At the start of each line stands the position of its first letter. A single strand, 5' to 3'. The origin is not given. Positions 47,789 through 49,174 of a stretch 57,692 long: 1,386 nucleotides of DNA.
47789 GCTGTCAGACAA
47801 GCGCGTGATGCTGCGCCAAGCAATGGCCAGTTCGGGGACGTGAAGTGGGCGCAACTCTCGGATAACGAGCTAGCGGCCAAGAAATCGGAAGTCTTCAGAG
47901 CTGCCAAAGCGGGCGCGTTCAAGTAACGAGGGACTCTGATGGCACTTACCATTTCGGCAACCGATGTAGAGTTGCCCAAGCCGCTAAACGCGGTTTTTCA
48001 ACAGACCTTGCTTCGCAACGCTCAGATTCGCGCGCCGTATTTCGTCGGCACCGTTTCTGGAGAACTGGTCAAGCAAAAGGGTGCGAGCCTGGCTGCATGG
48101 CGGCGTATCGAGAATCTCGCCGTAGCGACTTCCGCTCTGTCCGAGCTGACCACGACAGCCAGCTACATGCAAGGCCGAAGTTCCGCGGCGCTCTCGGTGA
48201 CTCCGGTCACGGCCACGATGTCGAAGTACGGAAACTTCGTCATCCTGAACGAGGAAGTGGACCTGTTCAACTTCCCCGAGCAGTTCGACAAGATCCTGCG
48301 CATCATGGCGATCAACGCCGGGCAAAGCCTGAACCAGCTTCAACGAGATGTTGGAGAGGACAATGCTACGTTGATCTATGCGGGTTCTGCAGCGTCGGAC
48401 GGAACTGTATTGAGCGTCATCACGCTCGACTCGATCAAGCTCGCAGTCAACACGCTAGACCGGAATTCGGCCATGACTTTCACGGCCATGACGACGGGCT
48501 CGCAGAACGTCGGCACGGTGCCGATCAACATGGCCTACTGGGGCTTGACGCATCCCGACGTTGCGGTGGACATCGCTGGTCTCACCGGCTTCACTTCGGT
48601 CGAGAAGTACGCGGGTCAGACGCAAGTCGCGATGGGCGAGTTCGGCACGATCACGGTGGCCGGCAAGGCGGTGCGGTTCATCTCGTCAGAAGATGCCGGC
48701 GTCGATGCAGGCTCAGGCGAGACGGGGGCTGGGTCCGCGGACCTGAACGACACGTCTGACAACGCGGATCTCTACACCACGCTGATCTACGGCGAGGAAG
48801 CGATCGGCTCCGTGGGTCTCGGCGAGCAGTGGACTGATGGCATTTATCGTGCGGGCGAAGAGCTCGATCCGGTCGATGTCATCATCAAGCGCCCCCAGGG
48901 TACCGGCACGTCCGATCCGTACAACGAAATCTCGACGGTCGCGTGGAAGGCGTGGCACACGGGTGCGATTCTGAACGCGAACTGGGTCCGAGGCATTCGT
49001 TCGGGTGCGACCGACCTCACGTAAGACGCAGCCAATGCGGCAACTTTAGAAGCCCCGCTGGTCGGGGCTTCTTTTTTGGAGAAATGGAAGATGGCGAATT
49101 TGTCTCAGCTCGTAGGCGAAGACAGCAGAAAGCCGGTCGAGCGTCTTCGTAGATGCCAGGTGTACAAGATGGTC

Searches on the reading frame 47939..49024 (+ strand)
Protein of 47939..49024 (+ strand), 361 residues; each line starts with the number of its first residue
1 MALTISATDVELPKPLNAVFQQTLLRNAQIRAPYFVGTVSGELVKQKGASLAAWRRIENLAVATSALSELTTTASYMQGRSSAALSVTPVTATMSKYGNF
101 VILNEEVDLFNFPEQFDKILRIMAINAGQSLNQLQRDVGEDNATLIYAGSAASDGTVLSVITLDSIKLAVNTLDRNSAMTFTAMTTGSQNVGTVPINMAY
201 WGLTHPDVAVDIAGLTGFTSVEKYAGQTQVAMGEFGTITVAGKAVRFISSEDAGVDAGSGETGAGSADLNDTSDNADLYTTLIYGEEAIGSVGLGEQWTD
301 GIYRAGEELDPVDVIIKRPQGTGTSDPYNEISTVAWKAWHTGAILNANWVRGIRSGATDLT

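Call 24: search_protein_families(library=phrogs, proteins=[window:47939-49024:+], max_evalue=0.001)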
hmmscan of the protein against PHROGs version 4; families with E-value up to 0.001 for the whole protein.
window:47939-49024:+ (361 aa): 1 family
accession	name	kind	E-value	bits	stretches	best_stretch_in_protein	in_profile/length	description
phrog_1357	-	head and packaging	1.4e-42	147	1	56-358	72-347/356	major head protein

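Call 93: search_dna_similar(query=window:47939-49021:+, collection=phages, mode=protein, max_evalue=0.00001, max_rows=15)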
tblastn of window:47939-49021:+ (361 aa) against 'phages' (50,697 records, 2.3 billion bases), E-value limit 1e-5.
Records with a match: 41; places in all: 41; records where one place covers at least 80% of the query: 1.
Best place of each record, by identity: <60% 41.
By first word of the organism name: Bacillus 13; Bacteriophage 8; Achromobacter 5; Stenotrophomonas 3; Acinetobacter 3; Caudoviricetes 2; Alteromonas 2; Erwinia 2; Pseudoalteromonas 1; Pseudomonas 1; and 1 more.
By host as written in the record: - 10; Bacillus megaterium 6; Bacillus megaterium Km 5; Achromobacter xylosoxidans I2BC 5; Bacillus megaterium strain Km Sp- 2; Acinetobacter baumannii M2 2; Erwinia amylovora 2; Stenotrophomonas maltophilia YCR3A-1 2; and 7 more.
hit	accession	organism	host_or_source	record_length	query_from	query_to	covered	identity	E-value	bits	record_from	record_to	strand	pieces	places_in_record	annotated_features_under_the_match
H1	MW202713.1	Caudoviricetes sp.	Manatee Spring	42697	2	358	99%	39.4%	3e-58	209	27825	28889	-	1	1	major capsid protein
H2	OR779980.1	Pseudoalteromonas phage vB_Pun_Y3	Pseudoalteromonas nigrifaciens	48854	90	350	72%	33.8%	6e-25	112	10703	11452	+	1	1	major capsid protein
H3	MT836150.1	Bacteriophage sp.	human fecal samples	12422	84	358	76%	26.7%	1e-17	90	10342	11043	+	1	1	record has no annotation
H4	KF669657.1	Bacillus phage poppyseed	Bacillus megaterium Km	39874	85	358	76%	26.1%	1e-9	66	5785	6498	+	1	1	capsid protein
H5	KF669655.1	Bacillus phage Page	Bacillus megaterium Km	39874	85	358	76%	26.1%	1e-9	66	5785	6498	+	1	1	hypothetical protein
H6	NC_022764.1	Bacillus phage Page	Bacillus megaterium Km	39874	85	358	76%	26.1%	1e-9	66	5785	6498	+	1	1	major head protein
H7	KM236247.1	Bacillus phage Pascal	Bacillus megaterium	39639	85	358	76%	25.6%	2e-10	68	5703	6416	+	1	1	capsid protein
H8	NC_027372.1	Bacillus phage Pascal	Bacillus megaterium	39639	85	358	76%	25.6%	2e-10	68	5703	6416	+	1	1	major head protein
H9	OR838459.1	Stenotrophomonas phage StenR_269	Stenotrophomonas rhizophila CEMTC 4565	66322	90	360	75%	25.7%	9e-18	91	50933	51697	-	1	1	major capsid protein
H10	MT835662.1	Bacteriophage sp.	human fecal samples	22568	85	355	75%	25.4%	8e-7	57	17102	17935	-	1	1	record has no annotation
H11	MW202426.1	Caudoviricetes sp.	Manatee Spring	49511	81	349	75%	25.5%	3e-14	80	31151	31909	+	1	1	major capsid protein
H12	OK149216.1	Acinetobacter phage vB_IME_Ab2712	Acinetobacter baumannii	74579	93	357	73%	25.7%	9e-8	60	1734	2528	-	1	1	record has no annotation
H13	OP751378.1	Alteromonas phage vB_AmeP_PT11-V19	Alteromonas mediterranea PT11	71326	90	345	71%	26.3%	9e-10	66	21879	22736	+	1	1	major coat protein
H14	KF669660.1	Bacillus phage Pony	Bacillus megaterium Km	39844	85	358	76%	24.5%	9e-9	63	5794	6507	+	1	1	hypothetical protein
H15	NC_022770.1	Bacillus phage Pony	Bacillus megaterium Km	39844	85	358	76%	24.5%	9e-9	63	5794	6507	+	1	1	major head protein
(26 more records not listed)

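Call 103: search_solved_structures(query=window:47939-49021:+, max_evalue=1, show_alignments=0)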
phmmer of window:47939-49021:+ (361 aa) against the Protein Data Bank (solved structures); distinct sequences matched with E-value up to 1: 3.
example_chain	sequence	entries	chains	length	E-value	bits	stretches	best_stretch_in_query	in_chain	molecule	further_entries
9d7z_A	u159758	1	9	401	4.6e-08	36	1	92-340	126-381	Major capsid protein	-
9e99_A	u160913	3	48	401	2.2e-06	30.4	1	93-333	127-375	Major capsid protein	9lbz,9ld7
2wcu_A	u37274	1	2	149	0.42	13.1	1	5-103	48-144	PROTEIN FUCU HOMOLOG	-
